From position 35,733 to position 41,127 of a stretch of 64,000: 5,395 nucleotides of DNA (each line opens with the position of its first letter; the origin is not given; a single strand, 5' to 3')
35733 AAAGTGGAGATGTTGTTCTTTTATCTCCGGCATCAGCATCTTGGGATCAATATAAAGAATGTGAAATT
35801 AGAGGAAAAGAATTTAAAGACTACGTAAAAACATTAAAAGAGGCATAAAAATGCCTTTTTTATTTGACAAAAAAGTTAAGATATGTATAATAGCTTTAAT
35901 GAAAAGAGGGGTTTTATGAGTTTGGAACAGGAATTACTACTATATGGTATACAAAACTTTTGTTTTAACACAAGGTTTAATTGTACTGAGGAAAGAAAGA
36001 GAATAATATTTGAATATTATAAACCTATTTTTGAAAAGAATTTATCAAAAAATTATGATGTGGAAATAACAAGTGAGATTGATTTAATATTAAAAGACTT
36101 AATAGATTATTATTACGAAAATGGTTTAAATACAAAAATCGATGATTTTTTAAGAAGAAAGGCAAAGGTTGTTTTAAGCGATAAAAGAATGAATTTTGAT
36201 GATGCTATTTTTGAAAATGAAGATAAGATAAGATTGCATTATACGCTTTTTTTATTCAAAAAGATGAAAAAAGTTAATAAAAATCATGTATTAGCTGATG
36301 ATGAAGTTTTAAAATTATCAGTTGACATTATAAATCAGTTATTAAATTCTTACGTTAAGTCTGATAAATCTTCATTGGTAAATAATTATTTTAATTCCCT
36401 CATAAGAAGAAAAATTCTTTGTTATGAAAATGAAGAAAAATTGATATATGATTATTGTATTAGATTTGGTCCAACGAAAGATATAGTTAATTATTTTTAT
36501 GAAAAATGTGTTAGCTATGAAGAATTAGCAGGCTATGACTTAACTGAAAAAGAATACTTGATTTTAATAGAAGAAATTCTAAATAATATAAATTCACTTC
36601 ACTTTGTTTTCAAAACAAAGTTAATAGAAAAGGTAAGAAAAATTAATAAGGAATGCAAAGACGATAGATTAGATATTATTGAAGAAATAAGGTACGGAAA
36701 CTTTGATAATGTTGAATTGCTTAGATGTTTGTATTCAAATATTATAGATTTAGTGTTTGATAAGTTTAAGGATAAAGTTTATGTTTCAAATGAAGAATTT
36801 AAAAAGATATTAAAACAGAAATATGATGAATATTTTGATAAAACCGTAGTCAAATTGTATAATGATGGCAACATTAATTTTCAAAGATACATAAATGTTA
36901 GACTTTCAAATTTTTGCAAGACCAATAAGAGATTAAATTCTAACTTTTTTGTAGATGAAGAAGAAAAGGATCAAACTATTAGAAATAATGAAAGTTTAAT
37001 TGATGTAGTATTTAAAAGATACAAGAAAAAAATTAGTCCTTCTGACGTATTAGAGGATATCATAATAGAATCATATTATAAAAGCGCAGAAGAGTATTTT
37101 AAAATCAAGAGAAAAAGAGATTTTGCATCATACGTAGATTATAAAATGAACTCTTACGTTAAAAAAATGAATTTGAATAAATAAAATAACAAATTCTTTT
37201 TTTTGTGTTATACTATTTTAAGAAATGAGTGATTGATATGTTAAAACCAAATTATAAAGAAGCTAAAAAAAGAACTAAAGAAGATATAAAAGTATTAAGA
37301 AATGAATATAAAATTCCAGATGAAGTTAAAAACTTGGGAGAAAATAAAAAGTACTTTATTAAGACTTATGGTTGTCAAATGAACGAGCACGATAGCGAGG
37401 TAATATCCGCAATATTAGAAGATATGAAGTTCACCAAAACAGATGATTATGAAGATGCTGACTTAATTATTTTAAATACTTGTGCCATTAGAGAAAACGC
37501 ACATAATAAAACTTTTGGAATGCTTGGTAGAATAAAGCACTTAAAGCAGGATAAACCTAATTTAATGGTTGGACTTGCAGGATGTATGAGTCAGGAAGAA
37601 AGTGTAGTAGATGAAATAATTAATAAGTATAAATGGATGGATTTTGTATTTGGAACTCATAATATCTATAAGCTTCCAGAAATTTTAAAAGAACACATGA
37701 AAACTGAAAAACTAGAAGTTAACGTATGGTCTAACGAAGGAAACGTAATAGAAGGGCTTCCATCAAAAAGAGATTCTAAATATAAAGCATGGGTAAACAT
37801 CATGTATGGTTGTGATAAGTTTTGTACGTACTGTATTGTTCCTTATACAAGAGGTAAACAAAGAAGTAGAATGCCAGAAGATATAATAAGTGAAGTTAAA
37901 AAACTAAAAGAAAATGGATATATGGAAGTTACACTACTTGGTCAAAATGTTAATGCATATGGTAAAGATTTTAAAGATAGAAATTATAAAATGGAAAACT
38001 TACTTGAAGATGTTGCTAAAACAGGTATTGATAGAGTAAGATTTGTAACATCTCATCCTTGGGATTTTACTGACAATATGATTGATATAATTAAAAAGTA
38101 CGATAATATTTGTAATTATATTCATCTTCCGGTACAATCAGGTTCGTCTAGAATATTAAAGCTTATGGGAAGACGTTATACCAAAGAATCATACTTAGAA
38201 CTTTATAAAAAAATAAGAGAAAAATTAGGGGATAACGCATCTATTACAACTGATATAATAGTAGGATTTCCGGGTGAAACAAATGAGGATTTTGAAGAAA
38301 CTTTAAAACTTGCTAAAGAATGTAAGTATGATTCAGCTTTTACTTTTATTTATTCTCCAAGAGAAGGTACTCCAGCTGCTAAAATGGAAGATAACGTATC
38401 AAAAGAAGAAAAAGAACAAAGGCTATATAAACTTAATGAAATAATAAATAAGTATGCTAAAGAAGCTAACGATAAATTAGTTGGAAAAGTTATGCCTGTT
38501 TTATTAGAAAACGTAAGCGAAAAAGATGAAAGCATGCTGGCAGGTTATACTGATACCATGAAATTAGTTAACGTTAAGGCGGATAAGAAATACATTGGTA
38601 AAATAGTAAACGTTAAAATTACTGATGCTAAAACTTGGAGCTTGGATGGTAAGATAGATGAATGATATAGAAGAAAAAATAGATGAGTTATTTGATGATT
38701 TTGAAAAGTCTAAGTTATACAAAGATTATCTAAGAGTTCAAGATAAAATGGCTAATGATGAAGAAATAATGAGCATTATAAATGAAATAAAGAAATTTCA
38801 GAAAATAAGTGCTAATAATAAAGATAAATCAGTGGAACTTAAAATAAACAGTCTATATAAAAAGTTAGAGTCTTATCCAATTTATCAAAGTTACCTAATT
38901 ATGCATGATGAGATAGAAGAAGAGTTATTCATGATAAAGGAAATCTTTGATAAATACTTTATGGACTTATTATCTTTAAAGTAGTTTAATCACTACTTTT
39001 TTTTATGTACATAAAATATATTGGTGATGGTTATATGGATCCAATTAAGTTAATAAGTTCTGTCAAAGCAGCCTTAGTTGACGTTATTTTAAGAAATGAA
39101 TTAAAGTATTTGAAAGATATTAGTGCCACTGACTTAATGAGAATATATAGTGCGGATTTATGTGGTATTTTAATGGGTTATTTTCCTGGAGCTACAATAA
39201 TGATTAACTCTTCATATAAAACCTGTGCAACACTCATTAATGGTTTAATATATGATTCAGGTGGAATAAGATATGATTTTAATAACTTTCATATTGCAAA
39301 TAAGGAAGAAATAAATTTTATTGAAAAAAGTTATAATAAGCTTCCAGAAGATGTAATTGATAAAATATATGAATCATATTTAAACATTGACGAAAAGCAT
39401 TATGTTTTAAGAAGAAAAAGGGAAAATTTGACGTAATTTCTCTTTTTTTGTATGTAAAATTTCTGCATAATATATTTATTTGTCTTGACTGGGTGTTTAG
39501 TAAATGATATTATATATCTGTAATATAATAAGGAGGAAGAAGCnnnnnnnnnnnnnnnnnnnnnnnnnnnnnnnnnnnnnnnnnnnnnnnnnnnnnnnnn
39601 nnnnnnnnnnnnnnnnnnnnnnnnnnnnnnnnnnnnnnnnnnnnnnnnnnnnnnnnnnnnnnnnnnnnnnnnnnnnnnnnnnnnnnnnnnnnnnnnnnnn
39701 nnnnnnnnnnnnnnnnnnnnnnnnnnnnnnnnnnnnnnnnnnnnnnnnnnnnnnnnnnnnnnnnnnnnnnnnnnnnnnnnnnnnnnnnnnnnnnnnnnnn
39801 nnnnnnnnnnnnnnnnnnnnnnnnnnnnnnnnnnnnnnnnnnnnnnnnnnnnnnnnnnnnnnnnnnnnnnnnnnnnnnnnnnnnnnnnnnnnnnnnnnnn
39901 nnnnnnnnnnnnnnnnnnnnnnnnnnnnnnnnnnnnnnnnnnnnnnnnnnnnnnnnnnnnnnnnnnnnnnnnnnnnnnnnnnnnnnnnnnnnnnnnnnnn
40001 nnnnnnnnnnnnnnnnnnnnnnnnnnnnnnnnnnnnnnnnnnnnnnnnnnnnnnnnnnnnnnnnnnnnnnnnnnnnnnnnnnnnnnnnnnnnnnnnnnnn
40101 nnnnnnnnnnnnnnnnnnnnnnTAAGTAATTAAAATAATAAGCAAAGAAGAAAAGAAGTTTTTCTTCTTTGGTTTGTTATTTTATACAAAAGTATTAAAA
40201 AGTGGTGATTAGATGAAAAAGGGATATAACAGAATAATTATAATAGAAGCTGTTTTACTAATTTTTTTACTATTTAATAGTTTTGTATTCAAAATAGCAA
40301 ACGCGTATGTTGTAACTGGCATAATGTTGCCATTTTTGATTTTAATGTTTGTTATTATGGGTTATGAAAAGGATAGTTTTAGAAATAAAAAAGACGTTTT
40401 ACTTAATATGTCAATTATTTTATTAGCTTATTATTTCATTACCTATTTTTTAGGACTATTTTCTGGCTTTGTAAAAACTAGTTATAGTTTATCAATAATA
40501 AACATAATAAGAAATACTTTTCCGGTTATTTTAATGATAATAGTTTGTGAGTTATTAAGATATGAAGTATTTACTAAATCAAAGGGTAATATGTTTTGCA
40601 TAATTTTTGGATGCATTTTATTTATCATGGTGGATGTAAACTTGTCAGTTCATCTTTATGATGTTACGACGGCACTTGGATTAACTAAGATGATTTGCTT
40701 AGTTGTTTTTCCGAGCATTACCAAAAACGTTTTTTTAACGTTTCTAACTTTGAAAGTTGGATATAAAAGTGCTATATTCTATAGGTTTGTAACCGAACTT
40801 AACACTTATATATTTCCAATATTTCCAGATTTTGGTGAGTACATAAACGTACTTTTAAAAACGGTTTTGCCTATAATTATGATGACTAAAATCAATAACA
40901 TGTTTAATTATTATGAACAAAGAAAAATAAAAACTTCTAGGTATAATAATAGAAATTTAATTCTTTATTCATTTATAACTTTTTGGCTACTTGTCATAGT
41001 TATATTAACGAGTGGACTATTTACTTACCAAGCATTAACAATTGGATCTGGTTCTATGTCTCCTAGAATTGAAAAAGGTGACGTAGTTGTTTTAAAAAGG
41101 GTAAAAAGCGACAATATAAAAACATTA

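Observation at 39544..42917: Matrix-protein operon with an atypical SipW: signal peptidase fused to a ~270-aa polytopic membrane domain, plus a 516-aa K/R-rich membrane partner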

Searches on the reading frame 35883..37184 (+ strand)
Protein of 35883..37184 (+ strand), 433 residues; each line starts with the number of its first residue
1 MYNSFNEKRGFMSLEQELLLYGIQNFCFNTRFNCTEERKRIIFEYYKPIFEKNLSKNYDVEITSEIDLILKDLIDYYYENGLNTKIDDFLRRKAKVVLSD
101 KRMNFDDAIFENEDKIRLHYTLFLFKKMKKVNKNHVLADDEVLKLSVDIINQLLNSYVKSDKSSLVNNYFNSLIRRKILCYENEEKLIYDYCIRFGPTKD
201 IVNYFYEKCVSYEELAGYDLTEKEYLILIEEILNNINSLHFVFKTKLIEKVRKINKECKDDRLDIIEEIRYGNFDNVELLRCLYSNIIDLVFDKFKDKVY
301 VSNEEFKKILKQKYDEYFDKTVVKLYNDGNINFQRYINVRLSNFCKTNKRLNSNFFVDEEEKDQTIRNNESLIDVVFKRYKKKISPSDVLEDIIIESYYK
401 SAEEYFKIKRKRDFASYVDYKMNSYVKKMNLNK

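Call 3: search_protein_families(library=pfam, proteins=[window:35883-37184:+], max_evalue=0.1)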
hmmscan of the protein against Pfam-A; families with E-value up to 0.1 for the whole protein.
window:35883-37184:+ (433 aa): 0 families

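Call 4: search_protein_families(library=ncbifam, proteins=[window:35883-37184:+], max_evalue=0.1)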
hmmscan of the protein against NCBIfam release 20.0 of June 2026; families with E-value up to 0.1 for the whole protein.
window:35883-37184:+ (433 aa): 1 family
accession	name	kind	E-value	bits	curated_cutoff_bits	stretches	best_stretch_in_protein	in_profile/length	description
TIGR01560.2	put_DNA_pack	equivalog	0.059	13.4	24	0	49-81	33-66/89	head-tail connector protein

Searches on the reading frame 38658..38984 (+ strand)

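Call 3: search_protein_families(library=pfam, proteins=[window:38658-38984:+], max_evalue=0.1)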
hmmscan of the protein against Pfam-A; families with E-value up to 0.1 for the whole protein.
window:38658-38984:+ (108 aa): 5 families
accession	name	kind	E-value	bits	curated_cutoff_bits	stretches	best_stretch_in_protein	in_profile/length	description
PF06133.16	Com_YlbF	-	6.6e-08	33.4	23.9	1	4-96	1-99/105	Control of competence regulator ComK, YlbF/YmcA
PF08340.16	YicC-like_C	-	0.0081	16.7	27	1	3-56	15-70/120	Endoribonuclease YicC-like, C-terminal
PF14276.11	DUF4363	-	0.024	15.1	27.5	1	36-88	10-62/107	Domain of unknown function (DUF4363)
PF23389.1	Beta-prop_WDR19_1st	-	0.031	13.8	27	1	26-82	174-230/325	WDR19 first beta-propeller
PF21572.2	Nop5_56-rel_N_Arc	-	0.072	13.9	27.8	1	3-93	29-118/128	Archaeal Nop5/56-rel, N-terminal domain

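Call 4: search_protein_families(library=ncbifam, proteins=[window:38658-38984:+], max_evalue=0.1)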
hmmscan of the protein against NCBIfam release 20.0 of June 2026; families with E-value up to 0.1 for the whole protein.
window:38658-38984:+ (108 aa): 2 families
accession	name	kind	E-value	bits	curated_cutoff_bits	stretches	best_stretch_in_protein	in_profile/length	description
NF041416.1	halo_CC_star_2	equivalog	1.6e-05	25.4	140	1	3-80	1-79/113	halo-CC-star protein HcsL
TIGR04032.1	toxin_SdpC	subfamily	0.065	13.1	99.2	1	2-58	54-110/172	sporulation delaying protein family toxin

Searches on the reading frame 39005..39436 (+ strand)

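Call 3: search_protein_families(library=pfam, proteins=[window:39005-39436:+], max_evalue=0.1)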
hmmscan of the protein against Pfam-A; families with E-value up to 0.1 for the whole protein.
window:39005-39436:+ (143 aa): 1 family
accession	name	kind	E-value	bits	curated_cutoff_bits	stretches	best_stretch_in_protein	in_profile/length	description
PF24591.1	Phage_YunG-like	-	0.0011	19.2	27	1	54-112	29-80/99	Phage YunG-like protein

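Call 4: search_protein_families(library=ncbifam, proteins=[window:39005-39436:+], max_evalue=0.1)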
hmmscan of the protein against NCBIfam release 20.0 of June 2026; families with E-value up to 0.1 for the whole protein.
window:39005-39436:+ (143 aa): 0 families

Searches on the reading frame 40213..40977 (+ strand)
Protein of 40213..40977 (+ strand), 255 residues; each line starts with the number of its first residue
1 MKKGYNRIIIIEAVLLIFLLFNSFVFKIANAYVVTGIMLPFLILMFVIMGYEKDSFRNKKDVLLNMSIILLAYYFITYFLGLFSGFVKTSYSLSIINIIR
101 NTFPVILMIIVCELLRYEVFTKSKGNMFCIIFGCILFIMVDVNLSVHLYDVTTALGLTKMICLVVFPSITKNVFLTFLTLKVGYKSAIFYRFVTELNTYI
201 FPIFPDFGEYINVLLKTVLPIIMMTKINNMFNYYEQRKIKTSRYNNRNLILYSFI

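Call 13: search_protein_representatives(protein=window:40213-40977:+)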
Query: 255 residues. Proteins with E-value up to 0.001 (for the whole library): 712; up to 1e-10: 335; up to 1e-30: 38. The best 150 are listed.
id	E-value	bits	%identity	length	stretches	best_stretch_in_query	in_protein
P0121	1.9e-108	378.0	74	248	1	1-240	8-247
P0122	5.0e-93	327.6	60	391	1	2-255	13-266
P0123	1.2e-62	228.2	47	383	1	1-255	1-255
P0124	3.2e-48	180.9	66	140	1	1-140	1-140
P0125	4.0e-45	170.8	36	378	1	1-246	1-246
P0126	2.0e-43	165.2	40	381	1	1-243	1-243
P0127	2.0e-40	155.4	39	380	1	1-245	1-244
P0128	1.4e-39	152.6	39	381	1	1-225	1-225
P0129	2.2e-39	152.0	37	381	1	1-250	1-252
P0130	2.5e-39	151.8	44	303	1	80-255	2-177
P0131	3.9e-39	151.1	38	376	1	2-246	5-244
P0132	5.9e-39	150.6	39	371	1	1-249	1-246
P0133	1.3e-38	149.4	35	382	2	1-230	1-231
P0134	1.8e-38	149.0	39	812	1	1-243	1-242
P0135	3.0e-38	148.3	69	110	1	38-145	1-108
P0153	1.1e-31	126.8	29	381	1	7-244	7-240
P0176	8.4e-28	114.0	29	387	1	7-231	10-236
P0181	2.5e-27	112.5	31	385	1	1-241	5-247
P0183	2.8e-27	112.3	31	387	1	2-253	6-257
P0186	6.9e-27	111.1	28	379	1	6-249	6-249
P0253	5.1e-21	91.8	28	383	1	7-238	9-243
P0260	1.9e-20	90.0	27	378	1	8-233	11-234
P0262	2.5e-20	89.6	26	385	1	11-236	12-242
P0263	2.5e-20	89.6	28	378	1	12-243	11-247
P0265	4.8e-20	88.7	27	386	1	1-230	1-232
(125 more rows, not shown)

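Call 55: search_solved_structures(query=A6, max_evalue=10, show_alignments=3)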
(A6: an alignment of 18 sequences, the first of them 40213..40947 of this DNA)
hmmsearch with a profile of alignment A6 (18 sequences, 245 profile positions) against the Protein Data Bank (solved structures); distinct sequences matched with E-value up to 10: 3.
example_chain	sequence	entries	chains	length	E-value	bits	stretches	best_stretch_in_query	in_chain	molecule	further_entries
8iwh_M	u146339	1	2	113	0.15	14.8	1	192-234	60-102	Photosystem II reaction center M protein, plastid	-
6jlu_M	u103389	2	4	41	1.8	11.2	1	206-235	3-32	PsbM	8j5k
7vd5_M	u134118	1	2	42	1.9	11.2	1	206-235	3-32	Photosystem II subunit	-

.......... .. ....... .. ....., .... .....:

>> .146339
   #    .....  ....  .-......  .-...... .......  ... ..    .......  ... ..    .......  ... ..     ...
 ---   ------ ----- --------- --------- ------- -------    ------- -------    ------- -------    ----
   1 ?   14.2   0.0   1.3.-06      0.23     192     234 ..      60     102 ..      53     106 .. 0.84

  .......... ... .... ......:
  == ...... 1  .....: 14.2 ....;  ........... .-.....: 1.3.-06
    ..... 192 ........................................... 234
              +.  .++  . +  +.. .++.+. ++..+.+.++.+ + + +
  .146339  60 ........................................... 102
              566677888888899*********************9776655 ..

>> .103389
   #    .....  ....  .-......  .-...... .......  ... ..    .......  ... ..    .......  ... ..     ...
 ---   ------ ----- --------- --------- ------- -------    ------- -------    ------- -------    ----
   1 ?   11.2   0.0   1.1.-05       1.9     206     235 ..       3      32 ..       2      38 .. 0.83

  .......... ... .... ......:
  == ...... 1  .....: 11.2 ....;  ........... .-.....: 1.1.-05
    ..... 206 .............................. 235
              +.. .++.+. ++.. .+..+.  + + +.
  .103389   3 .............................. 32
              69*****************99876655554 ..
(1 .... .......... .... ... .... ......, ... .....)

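Call 56: search_protein_families(library=ncbifam, alignment_id=A6, max_evalue=10)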
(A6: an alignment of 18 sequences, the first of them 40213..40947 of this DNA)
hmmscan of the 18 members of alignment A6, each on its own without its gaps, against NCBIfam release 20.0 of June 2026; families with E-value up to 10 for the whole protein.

A. member 1, window:40213-40947:+ (245 aa): 1 family
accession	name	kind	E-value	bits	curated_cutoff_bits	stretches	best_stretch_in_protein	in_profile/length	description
TIGR03025.1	EPS_sugtrans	subfamily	4.4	6.4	295.55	1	32-133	31-132/445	exopolysaccharide biosynthesis polyprenyl glycosylphosphotransferase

B. families by the number of members that match (of 18 scanned): 7 families
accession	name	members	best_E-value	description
TIGR03025.1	EPS_sugtrans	8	0.66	exopolysaccharide biosynthesis polyprenyl glycosylphosphotransferase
TIGR04002.1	TIGR04002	1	0.0053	TIGR04002 family protein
NF045712.1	sulf_resp_HmcD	1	0.12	sulfate respiration complex protein HmcD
TIGR02973.1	nitrate_rd_NapE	1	0.3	periplasmic nitrate reductase, NapE protein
TIGR04154.1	archaeo_STT3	1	2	oligosaccharyl transferase, archaeosortase A system-associated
NF045849.1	ICE_MMCAP2_0565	1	3.8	Mbov_0395 family pilin-like conjugal transfer protein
TIGR03023.1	WcaJ_sugtrans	1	7.4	undecaprenyl-phosphate glucose phosphotransferase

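Call 59: find_encoding_contigs(protein=P0262, flank=8000, max_places=3)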
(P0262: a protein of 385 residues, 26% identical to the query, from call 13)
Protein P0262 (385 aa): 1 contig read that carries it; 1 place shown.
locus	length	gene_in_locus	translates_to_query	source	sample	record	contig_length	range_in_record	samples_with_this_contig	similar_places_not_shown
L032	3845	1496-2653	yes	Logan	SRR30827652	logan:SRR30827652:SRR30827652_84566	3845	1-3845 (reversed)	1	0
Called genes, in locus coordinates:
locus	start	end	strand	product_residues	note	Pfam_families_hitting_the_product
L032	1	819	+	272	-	?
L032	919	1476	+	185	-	-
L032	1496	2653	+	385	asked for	-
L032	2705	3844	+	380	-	?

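Call 77: find_encoding_contigs(protein=P0153, flank=8000, max_places=2)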
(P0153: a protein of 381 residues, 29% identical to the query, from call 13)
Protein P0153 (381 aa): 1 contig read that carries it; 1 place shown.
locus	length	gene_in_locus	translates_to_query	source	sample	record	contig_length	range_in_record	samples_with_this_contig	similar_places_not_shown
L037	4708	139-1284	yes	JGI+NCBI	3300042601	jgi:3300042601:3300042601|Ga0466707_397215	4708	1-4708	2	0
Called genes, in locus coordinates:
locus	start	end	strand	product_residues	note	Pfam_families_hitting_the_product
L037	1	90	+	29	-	?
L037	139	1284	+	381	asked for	PF00717:Peptidase_S24 (weak), PF10502:Peptidase_S26 (faint)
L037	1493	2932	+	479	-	PF00990:GGDEF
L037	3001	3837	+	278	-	PF01936:NYN, PF12872:OST-HTH (weak)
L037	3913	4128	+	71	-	-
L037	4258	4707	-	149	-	?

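Call 78: find_encoding_contigs(protein=P0176, flank=8000, max_places=2)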
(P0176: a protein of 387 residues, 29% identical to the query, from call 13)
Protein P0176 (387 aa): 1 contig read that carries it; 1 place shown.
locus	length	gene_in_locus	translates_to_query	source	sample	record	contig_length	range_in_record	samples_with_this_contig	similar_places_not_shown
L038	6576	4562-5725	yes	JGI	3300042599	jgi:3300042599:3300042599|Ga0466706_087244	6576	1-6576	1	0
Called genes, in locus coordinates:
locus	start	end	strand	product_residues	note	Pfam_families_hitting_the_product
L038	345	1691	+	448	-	PF08245:Mur_ligase_M, PF08353:MurT_C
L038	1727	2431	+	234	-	PF07685:GATase_3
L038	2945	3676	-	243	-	PF20772:TACO1_YebC_N, PF01709:Transcrip_reg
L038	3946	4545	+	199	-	-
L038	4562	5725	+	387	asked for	-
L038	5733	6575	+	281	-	?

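Call 82: list_cluster_members(proteins=[P0153, P0176, P0181, P0183, P0253, P0260, P0262, P0263, P0265, P0186])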
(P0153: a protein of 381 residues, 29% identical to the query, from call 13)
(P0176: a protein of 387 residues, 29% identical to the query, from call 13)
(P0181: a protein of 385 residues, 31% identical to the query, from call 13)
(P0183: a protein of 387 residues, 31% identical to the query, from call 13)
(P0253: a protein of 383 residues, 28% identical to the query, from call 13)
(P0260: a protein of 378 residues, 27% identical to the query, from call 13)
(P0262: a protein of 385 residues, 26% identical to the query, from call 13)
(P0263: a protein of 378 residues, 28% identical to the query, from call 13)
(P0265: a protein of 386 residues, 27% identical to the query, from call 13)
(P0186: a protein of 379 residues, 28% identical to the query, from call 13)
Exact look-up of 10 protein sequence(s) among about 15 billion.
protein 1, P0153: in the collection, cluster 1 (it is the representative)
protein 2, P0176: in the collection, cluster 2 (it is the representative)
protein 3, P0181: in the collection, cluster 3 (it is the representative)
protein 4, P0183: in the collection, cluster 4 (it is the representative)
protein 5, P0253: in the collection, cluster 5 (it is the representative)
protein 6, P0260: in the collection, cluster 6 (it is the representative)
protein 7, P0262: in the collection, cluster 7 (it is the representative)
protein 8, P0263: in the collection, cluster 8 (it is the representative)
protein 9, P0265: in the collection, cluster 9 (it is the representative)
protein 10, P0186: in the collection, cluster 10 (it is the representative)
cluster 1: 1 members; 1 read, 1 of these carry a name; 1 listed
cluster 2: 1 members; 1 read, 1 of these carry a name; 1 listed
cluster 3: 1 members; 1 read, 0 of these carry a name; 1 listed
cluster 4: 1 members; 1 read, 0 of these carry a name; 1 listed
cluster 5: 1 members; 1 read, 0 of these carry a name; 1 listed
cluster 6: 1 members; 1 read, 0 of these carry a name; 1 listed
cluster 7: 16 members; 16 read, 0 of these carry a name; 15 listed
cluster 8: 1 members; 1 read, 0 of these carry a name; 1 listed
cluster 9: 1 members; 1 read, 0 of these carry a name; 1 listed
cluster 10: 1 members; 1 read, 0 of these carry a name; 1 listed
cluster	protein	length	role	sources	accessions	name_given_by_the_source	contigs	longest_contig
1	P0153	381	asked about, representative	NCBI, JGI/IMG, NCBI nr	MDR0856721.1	MAG: signal peptidase I [Clostridiales bacterium] | signal peptidase I | signal peptidase I [Clostridiales bacterium]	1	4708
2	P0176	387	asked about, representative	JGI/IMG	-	signal peptidase I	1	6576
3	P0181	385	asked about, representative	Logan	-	-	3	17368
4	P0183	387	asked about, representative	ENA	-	-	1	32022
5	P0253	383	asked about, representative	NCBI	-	-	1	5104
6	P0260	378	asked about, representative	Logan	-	-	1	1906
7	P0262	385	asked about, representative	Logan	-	-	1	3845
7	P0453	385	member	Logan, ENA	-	-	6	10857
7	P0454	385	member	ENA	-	-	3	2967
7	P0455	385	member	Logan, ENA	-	-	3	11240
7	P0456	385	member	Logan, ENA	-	-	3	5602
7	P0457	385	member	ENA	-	-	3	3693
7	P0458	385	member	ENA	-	-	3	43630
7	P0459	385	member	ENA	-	-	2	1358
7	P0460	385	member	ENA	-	-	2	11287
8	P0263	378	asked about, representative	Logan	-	-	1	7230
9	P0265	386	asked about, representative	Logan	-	-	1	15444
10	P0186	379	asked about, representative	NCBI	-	-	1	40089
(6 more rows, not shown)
